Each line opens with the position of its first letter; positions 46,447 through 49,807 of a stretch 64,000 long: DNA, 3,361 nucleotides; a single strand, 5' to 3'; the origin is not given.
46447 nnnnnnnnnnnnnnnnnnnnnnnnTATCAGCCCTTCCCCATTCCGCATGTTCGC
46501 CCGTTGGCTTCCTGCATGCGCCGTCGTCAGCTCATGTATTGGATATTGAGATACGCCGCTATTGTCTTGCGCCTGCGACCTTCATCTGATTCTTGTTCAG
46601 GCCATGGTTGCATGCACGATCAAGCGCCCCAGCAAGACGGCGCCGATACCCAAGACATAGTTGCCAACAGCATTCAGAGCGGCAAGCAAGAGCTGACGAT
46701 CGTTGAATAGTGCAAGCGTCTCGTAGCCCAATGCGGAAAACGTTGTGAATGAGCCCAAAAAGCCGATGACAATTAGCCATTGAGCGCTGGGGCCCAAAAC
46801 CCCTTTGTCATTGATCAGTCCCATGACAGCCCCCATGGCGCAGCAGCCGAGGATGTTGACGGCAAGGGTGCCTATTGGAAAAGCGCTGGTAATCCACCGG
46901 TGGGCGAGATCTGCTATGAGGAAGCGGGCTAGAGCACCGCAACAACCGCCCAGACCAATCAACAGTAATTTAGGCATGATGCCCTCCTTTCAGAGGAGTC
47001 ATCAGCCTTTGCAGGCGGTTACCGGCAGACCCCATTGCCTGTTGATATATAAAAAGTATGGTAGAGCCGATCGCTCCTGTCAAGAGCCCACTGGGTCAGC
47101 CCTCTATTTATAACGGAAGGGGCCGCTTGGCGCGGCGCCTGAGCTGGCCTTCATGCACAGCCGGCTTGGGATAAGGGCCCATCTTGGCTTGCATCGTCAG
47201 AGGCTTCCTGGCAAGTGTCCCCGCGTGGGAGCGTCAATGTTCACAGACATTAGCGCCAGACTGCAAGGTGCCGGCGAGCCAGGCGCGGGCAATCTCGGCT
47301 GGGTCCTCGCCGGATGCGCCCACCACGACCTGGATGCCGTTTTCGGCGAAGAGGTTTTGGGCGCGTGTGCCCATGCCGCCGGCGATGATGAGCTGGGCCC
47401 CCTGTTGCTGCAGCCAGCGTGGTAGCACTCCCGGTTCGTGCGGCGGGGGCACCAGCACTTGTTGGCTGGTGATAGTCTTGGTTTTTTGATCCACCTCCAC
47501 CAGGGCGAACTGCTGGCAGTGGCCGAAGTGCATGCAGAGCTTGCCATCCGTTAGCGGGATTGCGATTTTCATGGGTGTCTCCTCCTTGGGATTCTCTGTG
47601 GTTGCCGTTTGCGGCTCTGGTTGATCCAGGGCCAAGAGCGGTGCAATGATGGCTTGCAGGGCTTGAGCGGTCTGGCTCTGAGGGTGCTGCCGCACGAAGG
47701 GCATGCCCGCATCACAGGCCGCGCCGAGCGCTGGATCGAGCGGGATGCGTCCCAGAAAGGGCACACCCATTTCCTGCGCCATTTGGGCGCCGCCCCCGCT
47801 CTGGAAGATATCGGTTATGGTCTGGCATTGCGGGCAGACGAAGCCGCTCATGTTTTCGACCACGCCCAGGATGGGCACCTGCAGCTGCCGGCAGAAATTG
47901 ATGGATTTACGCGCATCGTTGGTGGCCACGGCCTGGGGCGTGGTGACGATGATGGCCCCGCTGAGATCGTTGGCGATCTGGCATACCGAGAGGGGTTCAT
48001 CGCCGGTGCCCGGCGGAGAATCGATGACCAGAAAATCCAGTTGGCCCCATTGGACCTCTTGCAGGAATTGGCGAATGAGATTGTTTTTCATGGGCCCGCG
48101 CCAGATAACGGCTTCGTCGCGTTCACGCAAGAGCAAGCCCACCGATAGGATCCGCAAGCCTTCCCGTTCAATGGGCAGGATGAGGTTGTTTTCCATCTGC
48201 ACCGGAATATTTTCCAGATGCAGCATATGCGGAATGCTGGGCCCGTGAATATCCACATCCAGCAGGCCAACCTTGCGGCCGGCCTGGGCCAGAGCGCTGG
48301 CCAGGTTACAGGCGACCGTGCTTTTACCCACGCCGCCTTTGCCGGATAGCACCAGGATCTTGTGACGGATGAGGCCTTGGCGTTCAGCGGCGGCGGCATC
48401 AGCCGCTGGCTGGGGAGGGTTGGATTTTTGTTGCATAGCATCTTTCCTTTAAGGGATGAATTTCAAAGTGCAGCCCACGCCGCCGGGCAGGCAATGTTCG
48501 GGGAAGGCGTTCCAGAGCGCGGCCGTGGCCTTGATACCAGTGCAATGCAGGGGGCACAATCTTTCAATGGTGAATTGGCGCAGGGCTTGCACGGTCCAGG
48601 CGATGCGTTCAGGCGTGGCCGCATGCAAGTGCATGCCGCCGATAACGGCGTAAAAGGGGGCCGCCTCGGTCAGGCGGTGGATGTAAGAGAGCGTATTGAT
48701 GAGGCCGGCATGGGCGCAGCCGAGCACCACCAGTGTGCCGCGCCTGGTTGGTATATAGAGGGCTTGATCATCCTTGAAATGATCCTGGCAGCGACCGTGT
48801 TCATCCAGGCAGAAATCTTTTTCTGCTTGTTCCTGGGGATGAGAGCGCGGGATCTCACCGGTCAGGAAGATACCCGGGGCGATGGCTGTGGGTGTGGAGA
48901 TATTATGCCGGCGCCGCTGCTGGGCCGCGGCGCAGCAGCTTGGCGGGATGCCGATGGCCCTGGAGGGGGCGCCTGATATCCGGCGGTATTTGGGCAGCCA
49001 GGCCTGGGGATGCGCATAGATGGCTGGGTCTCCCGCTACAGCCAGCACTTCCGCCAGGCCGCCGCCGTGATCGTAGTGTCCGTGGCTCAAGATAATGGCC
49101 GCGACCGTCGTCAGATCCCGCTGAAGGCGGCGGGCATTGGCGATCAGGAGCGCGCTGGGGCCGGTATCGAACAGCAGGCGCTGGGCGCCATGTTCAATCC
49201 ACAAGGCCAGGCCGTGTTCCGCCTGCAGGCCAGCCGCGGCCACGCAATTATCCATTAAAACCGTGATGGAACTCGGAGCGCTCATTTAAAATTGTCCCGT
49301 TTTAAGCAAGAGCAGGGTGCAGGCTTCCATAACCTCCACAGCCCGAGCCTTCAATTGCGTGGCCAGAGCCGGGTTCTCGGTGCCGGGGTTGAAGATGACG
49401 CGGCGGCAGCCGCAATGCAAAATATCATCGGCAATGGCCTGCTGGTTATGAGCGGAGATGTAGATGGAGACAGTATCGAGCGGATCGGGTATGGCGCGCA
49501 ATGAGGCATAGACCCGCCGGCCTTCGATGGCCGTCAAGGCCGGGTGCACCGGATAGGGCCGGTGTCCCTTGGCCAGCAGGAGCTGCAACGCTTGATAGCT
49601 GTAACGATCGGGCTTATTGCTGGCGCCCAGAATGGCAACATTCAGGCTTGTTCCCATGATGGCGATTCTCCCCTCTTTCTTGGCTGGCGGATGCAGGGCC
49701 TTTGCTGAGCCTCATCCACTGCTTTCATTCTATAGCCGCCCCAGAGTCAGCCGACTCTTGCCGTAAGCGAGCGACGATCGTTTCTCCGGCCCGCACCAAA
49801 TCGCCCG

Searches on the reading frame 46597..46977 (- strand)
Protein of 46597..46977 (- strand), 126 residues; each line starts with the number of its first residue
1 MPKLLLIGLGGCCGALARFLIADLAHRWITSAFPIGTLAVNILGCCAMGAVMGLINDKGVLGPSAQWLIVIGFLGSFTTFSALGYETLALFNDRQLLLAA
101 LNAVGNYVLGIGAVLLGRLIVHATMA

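Call 17: search_protein_families(library=ncbifam, proteins=[window:46597-46977:-], max_evalue=0.00001)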
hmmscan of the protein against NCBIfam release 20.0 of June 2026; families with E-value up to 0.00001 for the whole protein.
window:46597-46977:- (126 aa): 27 families (the best 25 are shown)
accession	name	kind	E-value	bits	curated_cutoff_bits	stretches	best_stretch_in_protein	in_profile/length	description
TIGR00494.1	crcB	equivalog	9.4e-27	93.7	80.45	1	5-120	1-116/117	fluoride efflux transporter CrcB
NF010791.0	PRK14195.1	equivalog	1.4e-25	90.1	129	1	1-122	1-122/125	fluoride efflux transporter CrcB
NF010828.0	PRK14232.1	equivalog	2.8e-20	72.5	118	1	4-121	3-115/120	fluoride efflux transporter CrcB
NF010796.0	PRK14200.1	equivalog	9.4e-19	68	144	1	6-118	9-121/127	fluoride efflux transporter CrcB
NF010799.0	PRK14203.1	equivalog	1.3e-18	67.3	129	1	3-120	7-126/132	fluoride efflux transporter CrcB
NF010824.0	PRK14228.1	equivalog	2.5e-18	66.3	99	1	9-121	12-119/122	fluoride efflux transporter CrcB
NF010802.0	PRK14206.1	equivalog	2.7e-18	66.2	140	1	5-120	4-121/131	fluoride efflux transporter CrcB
NF010797.0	PRK14201.1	equivalog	3.9e-18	66.2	119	1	5-117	4-113/121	fluoride efflux transporter CrcB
NF010794.0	PRK14198.1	equivalog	4.9e-18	65.8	125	1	4-121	4-121/125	fluoride efflux transporter CrcB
NF010792.0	PRK14196.1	equivalog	8.7e-18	64.7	125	1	3-117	4-117/127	fluoride efflux transporter CrcB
NF010801.0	PRK14205.1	equivalog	2.2e-17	63.8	119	1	4-117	4-112/118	fluoride efflux transporter CrcB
NF010805.0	PRK14209.1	equivalog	5.9e-16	58.8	125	1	3-126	4-124/124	fluoride efflux transporter CrcB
NF010820.0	PRK14224.1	equivalog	8.6e-16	58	105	1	2-123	9-120/126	fluoride efflux transporter CrcB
NF010829.0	PRK14233.1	equivalog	9.7e-16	58.2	128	1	5-118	7-122/133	fluoride efflux transporter CrcB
NF010830.0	PRK14234.1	equivalog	1.2e-13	51.6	111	1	5-110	6-110/124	fluoride efflux transporter CrcB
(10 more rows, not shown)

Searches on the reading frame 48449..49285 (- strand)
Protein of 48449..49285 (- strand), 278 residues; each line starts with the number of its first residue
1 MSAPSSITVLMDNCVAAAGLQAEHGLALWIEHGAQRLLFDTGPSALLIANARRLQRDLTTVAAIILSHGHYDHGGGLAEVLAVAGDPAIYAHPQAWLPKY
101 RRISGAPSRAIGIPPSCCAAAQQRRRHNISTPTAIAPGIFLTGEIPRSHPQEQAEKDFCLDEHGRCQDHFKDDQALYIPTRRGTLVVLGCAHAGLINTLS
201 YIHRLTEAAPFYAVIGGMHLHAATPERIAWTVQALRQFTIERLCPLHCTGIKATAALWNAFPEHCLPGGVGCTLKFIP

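Call 4: search_protein_families(library=pfam, proteins=[window:48449-49285:-], max_evalue=0.01)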
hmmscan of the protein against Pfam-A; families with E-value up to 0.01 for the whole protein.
window:48449-49285:- (278 aa): 2 families
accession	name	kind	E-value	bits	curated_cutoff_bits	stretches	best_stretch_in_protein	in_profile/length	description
PF00753.33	Lactamase_B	-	2e-12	47.9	22.7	1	25-106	6-89/196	Metallo-beta-lactamase superfamily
PF12706.13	Lactamase_B_2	-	5.7e-09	36.3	27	1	36-94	2-65/200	Beta-lactamase superfamily domain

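Call 9: search_protein_families(library=ncbifam, proteins=[window:48449-49285:-], max_evalue=0.01)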
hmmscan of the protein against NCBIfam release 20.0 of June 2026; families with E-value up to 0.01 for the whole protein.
window:48449-49285:- (278 aa): 20 families
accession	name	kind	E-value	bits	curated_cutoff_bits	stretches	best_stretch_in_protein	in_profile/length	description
NF008580.0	PRK11539.1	equivalog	6.3e-06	24.8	969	1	20-91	508-584/758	ComEC family protein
NF040874.1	blaPJM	exception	2.9e-05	23.8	630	1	46-94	82-129/301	PJM family subclass B3 metallo-beta-lactamase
NF000439.2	blaAIM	exception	3.8e-05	23.4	675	1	46-93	82-128/303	AIM family subclass B3 metallo-beta-lactamase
NF000427.2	blaCAU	exception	7.4e-05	22.1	500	1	24-84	24-89/262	CAU/MBL1b family subclass B3 metallo-beta-lactamase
NF047896.1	blaMIM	exception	0.00016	21.1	640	1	36-85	81-133/306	MIM family subclass B3 metallo-beta-lactamase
NF012229.1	bla_class_B_core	domain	0.00025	21.2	100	1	23-80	15-71/139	metallo-beta-lactamase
NF002553.0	PRK02113.1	equivalog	0.00052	19.5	386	1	30-91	40-99/252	MBL fold metallo-hydrolase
NF033105.1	bla_subclass_B3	equivalog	0.00056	19.3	240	1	45-85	46-86/257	subclass B3 metallo-beta-lactamase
NF041257.1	GntH_guanitoxin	equivalog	0.00056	18.9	333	1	25-82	31-89/374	guanitoxin biosynthesis MBL fold metallo-hydrolase GntH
NF000459.2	blaSPG-1_fam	exception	0.00097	18.3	550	1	45-85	74-114/285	SPG-1 family subclass B3 metallo-beta-lactamase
NF033185.1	B3_Acin_new2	exception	0.0013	18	625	1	30-85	56-114/285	putative subclass B3 metallo-beta-lactamase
NF002558.0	PRK02126.1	subfamily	0.0013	17.8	315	1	25-81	18-68/345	ribonuclease Z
TIGR00649.1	MG423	subfamily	0.0025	16.3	400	1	47-93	45-91/546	RNase J family beta-CASP ribonuclease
NF047893.1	blaSAM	exception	0.0028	17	550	1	30-95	69-136/295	SAM family subclass B3 metallo-beta-lactamase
TIGR03413.1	GSH_gloB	equivalog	0.0031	16.9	200.8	1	35-97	21-79/248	hydroxyacylglutathione hydrolase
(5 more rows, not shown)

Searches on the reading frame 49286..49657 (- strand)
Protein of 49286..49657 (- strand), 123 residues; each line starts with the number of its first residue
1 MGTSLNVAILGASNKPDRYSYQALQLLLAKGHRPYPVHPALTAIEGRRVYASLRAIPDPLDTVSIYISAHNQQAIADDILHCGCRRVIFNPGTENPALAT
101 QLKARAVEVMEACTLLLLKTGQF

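Call 4: search_protein_families(library=pfam, proteins=[window:49286-49657:-], max_evalue=0.01)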
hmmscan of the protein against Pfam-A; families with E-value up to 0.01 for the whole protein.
window:49286-49657:- (123 aa): 3 families
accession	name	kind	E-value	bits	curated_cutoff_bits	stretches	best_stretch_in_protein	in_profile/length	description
PF13380.12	CoA_binding_2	-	2.7e-28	99.2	22.8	1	7-117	3-114/116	CoA binding domain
PF01280.26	Ribosomal_L19e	-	0.0035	17.7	25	1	70-91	3-24/53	Ribosomal protein L19e, N-terminal domain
PF02629.25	CoA_binding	-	0.0079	17.4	22.3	0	6-83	5-87/97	CoA binding domain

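Call 9: search_protein_families(library=ncbifam, proteins=[window:49286-49657:-], max_evalue=0.01)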
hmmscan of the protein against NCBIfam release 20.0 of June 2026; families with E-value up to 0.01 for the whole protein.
window:49286-49657:- (123 aa): 3 families
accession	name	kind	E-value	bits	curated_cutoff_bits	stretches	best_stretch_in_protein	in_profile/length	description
TIGR02717.1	AcCoA-syn-alpha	equivalog_domain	7.2e-09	34.8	567.15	1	6-88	9-93/447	acetate--CoA ligase alpha subunit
NF045494.1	AcCoALig_Archglob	equivalog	1.4e-06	27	1200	1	6-85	226-307/665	acetate--CoA ligase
NF045492.1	HydPropCoALig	equivalog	2.6e-05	22.8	1300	1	6-89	256-341/700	3-hydroxypropionate--CoA ligase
